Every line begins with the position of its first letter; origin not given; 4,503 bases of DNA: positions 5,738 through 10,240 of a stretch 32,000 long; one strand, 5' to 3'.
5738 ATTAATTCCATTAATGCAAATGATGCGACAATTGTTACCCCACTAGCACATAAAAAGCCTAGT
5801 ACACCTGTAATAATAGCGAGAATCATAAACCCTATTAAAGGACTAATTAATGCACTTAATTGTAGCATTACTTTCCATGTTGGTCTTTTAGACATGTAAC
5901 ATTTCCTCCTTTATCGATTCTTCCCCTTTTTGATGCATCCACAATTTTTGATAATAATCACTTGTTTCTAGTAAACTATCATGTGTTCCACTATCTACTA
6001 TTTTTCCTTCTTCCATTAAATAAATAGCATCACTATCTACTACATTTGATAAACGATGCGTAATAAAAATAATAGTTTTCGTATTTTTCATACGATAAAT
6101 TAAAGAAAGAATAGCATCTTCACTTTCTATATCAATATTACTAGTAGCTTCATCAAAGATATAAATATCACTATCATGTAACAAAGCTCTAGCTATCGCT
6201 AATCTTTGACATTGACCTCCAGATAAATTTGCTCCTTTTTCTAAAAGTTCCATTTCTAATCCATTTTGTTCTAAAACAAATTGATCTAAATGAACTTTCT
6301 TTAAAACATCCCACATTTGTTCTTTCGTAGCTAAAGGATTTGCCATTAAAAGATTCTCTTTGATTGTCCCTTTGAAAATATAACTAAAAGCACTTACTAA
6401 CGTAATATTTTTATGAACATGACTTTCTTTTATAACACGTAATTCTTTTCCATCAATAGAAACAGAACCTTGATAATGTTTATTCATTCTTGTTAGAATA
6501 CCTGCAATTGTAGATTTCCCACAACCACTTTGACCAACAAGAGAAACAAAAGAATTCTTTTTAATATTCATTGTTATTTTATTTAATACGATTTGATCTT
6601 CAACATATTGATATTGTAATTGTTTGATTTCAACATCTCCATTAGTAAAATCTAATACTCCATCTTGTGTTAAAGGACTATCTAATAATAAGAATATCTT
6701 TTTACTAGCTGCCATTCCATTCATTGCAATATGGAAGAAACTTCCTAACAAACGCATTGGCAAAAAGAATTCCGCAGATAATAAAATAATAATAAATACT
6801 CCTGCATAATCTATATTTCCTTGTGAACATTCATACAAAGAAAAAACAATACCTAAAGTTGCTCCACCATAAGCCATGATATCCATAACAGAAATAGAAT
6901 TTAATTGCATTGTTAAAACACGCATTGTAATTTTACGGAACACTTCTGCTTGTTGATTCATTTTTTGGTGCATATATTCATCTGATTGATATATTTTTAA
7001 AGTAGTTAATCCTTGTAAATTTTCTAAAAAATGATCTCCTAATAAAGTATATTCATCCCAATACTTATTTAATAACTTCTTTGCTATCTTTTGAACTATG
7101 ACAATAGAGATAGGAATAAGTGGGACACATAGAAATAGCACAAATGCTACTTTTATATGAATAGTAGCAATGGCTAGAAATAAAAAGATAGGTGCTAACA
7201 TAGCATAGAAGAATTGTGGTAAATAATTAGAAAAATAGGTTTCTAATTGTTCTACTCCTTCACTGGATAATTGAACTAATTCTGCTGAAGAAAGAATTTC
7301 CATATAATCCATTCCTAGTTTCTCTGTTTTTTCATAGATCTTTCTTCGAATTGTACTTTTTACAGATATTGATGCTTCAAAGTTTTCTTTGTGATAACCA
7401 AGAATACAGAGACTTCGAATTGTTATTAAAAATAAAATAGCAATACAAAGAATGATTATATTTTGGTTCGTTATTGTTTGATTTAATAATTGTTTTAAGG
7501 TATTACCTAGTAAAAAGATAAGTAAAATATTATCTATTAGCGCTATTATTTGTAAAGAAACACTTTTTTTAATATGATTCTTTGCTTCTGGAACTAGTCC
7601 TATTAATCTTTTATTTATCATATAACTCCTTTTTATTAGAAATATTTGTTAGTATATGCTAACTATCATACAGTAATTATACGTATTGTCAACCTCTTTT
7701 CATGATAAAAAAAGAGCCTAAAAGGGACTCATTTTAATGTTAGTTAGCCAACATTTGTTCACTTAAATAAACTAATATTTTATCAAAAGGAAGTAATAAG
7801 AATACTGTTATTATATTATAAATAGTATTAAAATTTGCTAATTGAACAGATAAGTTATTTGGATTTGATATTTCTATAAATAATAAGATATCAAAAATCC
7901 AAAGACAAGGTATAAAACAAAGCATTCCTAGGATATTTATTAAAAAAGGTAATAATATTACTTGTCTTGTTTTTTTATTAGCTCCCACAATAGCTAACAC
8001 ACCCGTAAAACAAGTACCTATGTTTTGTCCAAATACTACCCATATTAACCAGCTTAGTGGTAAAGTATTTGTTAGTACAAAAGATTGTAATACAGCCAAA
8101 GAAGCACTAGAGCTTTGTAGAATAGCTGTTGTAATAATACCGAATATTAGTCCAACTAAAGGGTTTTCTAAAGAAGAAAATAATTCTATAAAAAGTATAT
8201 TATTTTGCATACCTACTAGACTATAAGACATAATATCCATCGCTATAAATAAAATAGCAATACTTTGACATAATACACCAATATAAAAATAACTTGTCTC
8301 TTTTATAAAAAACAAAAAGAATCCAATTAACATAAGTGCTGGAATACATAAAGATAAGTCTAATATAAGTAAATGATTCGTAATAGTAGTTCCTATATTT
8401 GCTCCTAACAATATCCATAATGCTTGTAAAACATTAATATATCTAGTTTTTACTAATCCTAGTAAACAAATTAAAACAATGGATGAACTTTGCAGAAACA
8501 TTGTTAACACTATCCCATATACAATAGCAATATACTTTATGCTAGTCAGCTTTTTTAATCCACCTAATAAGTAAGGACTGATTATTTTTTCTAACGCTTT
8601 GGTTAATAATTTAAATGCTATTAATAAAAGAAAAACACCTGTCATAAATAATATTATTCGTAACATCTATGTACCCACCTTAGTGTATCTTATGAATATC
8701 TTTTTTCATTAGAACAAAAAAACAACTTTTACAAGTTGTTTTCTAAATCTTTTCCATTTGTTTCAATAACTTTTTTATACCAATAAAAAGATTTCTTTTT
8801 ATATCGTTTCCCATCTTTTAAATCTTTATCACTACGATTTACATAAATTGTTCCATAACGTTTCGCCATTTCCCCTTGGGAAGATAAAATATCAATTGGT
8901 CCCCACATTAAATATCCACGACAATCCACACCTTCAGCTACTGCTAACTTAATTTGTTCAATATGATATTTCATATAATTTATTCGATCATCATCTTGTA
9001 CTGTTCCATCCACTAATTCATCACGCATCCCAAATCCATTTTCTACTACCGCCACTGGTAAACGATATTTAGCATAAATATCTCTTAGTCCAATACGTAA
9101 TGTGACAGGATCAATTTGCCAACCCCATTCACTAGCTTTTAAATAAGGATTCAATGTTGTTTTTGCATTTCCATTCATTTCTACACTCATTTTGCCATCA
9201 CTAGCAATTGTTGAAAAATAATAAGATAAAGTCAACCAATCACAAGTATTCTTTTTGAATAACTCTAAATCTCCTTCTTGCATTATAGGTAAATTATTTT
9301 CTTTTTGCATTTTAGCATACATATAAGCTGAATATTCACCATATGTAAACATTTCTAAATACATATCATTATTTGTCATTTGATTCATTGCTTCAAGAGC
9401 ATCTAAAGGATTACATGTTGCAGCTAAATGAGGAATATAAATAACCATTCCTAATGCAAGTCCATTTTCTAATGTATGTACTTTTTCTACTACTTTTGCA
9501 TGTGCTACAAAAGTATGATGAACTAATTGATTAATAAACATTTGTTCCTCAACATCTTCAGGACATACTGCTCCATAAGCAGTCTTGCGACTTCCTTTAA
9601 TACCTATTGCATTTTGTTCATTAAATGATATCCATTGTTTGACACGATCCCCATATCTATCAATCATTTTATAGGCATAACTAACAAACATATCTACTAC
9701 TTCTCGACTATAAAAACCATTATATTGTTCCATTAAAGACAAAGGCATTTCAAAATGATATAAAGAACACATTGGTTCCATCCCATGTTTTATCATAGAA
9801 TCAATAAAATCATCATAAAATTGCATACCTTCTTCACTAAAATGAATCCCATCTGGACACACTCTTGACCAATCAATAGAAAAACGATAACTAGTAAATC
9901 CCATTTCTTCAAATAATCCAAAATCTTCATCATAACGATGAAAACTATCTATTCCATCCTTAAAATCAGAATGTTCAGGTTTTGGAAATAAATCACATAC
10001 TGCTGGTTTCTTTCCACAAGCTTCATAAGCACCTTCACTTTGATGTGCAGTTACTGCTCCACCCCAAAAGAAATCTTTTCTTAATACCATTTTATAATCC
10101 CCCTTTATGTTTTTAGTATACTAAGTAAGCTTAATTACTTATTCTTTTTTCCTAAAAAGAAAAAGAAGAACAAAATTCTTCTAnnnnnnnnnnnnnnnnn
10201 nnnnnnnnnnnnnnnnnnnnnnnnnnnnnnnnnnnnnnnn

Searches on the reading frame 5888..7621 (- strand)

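Call 20: search_protein_families(library=pfam, proteins=[window:5888-7621:-], max_evalue=0.0001)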
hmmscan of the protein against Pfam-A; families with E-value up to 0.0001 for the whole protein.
window:5888-7621:- (577 aa): 3 families
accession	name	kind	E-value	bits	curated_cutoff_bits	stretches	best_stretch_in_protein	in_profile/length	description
PF00005.33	ABC_tran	-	2.3e-28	99.9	25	1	346-494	1-137/137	ABC transporter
PF00664.28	ABC_membrane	-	1.6e-27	97.4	28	1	23-288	7-273/274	ABC transporter transmembrane region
PF02463.25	SMC_N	-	9.1e-05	22.4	40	0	355-535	23-210/220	RecF/RecN/SMC N terminal domain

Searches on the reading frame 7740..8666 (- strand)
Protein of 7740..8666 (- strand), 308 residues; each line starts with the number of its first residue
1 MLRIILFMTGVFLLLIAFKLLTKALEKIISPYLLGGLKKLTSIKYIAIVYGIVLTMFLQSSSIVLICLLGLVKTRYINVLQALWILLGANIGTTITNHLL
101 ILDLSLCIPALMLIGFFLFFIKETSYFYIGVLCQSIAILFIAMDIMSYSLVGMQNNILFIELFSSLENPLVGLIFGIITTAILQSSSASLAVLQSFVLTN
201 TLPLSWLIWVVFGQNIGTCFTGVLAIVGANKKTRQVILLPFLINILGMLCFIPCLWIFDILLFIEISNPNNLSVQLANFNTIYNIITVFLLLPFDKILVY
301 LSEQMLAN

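Call 20: search_protein_families(library=pfam, proteins=[window:7740-8666:-], max_evalue=0.0001)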
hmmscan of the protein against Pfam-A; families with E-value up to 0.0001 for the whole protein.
window:7740-8666:- (308 aa): 1 family
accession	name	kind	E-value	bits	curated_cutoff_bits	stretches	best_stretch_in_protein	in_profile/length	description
PF02690.20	Na_Pi_cotrans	-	3.1e-41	141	29.1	2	13-147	1-136/137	Na+/Pi-cotransporter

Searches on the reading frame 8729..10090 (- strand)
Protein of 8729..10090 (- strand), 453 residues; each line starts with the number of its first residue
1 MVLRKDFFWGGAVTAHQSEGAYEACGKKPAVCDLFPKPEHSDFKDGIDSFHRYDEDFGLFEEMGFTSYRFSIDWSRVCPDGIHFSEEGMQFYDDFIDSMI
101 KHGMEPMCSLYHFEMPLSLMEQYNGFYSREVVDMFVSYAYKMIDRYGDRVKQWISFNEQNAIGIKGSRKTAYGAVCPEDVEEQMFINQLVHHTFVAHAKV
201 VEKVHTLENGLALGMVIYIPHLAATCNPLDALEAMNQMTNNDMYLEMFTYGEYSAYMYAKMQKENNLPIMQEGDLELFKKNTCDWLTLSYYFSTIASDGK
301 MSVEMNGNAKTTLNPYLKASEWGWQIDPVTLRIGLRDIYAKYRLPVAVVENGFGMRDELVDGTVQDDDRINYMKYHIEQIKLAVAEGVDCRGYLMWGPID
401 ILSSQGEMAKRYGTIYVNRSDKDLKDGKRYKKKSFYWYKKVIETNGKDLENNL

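Call 20: search_protein_families(library=pfam, proteins=[window:8729-10090:-], max_evalue=0.0001)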
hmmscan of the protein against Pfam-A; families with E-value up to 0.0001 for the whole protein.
window:8729-10090:- (453 aa): 1 family
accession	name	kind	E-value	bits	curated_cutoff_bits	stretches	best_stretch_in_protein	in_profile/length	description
PF00232.24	Glyco_hydro_1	-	1e-111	374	22.6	1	3-446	5-452/453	Glycosyl hydrolase family 1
